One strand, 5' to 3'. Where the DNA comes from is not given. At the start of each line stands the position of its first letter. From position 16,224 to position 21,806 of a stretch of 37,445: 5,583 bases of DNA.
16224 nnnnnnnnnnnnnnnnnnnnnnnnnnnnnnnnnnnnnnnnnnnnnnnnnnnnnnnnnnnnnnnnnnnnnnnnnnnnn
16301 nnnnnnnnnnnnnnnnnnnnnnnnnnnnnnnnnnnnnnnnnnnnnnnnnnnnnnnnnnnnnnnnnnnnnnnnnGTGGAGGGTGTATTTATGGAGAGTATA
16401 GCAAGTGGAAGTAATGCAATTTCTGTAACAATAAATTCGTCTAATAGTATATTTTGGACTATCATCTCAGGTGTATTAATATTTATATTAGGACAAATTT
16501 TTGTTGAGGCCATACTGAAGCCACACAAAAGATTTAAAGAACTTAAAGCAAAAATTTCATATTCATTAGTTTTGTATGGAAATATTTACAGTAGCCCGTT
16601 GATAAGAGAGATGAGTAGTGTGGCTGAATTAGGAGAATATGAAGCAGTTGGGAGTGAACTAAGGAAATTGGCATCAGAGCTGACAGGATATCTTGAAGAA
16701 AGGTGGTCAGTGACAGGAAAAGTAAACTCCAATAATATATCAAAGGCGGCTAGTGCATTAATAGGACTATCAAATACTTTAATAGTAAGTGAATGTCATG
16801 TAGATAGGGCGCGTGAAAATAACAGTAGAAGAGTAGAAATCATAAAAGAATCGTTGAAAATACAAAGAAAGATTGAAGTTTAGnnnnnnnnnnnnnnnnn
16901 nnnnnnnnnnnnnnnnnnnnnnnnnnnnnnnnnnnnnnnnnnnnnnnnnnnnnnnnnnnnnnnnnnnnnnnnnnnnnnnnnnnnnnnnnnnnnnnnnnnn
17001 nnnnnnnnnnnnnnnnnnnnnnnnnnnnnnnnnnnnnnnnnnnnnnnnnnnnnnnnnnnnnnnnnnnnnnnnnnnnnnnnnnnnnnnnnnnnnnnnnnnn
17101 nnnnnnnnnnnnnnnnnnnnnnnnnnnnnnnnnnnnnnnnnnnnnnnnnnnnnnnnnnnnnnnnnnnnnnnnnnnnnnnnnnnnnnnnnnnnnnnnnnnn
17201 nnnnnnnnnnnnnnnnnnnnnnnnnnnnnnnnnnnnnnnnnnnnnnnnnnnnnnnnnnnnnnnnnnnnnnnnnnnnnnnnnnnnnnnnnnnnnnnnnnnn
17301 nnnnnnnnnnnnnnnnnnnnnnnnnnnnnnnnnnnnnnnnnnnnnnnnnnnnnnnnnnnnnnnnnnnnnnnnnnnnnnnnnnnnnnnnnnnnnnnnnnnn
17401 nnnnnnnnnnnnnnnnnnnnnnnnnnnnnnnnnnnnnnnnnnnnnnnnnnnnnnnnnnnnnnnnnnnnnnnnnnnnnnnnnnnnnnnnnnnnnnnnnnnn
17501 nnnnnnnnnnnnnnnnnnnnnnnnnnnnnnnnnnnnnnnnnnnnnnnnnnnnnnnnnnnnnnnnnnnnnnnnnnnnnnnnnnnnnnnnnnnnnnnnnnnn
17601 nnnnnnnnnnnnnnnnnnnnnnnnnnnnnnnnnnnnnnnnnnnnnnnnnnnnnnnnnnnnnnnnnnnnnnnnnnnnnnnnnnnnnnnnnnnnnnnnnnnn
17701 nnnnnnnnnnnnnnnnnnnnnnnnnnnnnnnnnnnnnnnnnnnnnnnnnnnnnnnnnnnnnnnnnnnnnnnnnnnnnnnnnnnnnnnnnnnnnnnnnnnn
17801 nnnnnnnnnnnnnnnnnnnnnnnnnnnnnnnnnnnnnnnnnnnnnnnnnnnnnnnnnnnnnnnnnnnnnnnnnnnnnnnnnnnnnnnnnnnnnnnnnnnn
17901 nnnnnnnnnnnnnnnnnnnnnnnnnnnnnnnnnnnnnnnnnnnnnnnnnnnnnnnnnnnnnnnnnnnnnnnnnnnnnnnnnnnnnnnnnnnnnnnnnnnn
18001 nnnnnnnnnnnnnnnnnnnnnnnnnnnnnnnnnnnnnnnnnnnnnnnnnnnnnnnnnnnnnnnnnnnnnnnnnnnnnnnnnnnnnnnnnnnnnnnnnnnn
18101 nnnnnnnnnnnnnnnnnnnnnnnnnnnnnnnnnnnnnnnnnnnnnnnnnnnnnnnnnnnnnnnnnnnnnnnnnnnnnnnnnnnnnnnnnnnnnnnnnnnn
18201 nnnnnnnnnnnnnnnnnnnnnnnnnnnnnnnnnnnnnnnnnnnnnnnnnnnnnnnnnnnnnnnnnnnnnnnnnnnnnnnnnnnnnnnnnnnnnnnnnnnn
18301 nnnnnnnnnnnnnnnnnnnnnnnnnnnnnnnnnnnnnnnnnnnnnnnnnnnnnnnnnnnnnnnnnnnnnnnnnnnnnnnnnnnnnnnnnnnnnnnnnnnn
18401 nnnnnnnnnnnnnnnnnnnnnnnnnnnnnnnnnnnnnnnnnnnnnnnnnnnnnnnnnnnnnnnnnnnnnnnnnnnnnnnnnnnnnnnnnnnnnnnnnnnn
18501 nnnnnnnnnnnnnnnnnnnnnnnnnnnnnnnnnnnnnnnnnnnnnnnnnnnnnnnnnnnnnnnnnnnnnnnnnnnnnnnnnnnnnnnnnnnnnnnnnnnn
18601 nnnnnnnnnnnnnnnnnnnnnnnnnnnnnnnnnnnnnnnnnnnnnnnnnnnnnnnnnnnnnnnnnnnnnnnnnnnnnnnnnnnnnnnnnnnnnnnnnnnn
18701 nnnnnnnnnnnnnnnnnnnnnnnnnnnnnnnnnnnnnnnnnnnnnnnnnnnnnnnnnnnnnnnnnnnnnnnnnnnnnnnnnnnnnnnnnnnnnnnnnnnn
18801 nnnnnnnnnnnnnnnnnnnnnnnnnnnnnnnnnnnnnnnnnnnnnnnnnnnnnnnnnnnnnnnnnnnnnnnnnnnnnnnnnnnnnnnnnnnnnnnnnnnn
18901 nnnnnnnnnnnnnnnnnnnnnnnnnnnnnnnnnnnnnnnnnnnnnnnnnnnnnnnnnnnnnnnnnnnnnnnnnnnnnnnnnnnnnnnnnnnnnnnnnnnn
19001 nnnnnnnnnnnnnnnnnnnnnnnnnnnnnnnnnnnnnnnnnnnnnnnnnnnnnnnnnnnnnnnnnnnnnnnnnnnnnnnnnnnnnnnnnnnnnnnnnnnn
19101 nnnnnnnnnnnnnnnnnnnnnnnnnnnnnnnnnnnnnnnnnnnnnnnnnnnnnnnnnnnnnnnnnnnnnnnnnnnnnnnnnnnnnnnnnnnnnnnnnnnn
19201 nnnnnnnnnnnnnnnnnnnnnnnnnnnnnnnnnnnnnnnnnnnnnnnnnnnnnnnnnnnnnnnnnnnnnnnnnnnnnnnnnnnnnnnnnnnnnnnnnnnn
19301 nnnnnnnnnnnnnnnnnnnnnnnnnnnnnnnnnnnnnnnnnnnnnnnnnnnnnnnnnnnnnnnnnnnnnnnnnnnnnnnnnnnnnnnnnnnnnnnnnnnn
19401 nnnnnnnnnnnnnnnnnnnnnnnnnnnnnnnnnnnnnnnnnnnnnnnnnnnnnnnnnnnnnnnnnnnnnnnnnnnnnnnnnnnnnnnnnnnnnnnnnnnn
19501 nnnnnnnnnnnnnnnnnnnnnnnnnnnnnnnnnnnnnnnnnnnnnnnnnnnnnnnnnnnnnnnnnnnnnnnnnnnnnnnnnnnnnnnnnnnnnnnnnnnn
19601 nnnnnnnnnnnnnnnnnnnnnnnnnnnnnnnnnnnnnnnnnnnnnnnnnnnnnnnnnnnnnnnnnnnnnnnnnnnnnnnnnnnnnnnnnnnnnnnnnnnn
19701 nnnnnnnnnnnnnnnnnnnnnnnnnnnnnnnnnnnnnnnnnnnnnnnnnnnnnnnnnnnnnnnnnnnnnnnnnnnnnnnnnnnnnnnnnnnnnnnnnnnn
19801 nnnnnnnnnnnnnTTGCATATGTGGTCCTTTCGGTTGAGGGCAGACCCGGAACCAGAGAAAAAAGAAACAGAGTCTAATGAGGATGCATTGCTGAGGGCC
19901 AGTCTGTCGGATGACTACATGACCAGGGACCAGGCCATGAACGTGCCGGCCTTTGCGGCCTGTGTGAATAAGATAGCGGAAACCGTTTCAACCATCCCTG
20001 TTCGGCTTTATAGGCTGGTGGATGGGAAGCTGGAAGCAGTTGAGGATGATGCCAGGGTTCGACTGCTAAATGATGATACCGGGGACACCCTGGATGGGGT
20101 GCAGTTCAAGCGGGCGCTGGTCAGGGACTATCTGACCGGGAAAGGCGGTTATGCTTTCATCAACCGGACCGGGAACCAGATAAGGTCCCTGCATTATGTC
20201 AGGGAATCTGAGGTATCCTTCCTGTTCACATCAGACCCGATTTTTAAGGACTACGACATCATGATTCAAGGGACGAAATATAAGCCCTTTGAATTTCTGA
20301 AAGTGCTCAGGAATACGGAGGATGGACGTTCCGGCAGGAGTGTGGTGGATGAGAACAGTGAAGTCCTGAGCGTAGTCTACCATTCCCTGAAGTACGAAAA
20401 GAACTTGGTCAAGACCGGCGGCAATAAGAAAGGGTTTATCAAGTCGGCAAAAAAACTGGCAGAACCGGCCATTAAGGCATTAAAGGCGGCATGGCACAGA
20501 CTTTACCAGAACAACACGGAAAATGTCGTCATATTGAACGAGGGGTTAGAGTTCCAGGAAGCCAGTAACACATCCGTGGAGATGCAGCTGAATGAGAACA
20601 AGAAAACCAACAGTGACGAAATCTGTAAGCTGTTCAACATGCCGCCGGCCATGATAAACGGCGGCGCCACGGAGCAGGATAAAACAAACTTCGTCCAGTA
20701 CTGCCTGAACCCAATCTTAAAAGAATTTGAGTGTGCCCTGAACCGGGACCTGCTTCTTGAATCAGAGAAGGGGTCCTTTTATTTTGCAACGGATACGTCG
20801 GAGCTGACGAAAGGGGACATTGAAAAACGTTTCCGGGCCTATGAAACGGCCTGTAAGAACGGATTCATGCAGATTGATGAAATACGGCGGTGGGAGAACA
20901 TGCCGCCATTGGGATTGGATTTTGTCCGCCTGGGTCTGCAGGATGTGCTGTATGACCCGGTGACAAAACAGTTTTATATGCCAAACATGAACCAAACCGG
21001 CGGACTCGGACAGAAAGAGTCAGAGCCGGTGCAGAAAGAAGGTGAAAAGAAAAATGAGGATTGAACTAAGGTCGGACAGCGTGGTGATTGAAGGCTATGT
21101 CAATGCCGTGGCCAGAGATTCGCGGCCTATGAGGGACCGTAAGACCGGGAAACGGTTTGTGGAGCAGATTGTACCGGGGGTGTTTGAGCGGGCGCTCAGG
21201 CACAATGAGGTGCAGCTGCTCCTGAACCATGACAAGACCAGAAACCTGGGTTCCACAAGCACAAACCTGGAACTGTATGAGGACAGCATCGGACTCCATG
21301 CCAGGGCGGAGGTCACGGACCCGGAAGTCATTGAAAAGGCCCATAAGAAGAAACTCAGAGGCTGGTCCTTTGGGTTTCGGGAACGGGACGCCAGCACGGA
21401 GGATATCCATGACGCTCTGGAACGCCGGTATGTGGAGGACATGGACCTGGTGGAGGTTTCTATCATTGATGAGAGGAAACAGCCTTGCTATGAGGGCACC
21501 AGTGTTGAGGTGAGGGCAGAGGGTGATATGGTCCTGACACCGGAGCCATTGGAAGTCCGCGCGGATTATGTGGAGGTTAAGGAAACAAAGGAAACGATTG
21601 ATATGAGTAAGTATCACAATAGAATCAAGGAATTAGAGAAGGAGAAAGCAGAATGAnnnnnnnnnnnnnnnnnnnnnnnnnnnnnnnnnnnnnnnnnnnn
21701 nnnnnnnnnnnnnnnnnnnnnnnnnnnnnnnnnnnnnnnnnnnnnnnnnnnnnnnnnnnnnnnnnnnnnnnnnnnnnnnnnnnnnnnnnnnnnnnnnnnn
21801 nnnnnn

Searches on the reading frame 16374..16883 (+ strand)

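Call 17: search_protein_families(library=pfam, proteins=[window:16374-16883:+], max_evalue=0.01)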
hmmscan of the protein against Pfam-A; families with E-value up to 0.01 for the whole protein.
window:16374-16883:+ (169 aa): 0 families

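Call 63: search_protein_families(library=phrogs, proteins=[window:16374-16883:+], max_evalue=0.01)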
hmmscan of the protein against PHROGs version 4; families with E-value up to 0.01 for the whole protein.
window:16374-16883:+ (169 aa): 1 family
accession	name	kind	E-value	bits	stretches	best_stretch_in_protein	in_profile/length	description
phrog_7512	-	unknown function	3.3e-08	35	1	23-68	2-47/141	-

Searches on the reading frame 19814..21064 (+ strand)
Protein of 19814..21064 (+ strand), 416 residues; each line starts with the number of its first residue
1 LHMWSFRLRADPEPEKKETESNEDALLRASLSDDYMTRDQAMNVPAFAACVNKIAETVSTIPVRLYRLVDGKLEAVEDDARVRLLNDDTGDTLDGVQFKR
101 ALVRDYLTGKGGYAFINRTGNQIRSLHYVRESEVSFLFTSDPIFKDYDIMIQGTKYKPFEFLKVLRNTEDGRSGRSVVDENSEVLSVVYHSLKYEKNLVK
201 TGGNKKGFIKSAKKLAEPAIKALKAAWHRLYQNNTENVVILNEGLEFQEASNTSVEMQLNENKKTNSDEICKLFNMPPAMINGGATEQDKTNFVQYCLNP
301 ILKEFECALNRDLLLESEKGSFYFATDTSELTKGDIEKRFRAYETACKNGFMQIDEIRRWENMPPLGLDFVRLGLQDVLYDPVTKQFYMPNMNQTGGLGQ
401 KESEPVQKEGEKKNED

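Call 91: search_protein_families(library=pfam, proteins=[window:19814-21064:+], max_evalue=0.001)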
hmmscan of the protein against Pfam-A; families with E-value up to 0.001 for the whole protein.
window:19814-21064:+ (416 aa): 1 family
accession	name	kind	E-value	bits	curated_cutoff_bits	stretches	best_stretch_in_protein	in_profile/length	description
PF04860.17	Phage_portal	-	1.3e-60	205.7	39.1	1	45-362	1-321/321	Phage portal protein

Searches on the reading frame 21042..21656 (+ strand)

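Call 91: search_protein_families(library=pfam, proteins=[window:21042-21656:+], max_evalue=0.001)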
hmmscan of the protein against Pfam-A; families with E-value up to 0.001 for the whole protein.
window:21042-21656:+ (204 aa): 1 family
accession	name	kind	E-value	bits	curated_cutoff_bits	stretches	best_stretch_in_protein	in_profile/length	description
PF04586.22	Peptidase_S78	-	1.2e-29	104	21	1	11-160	11-157/165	Caudovirus prohead serine protease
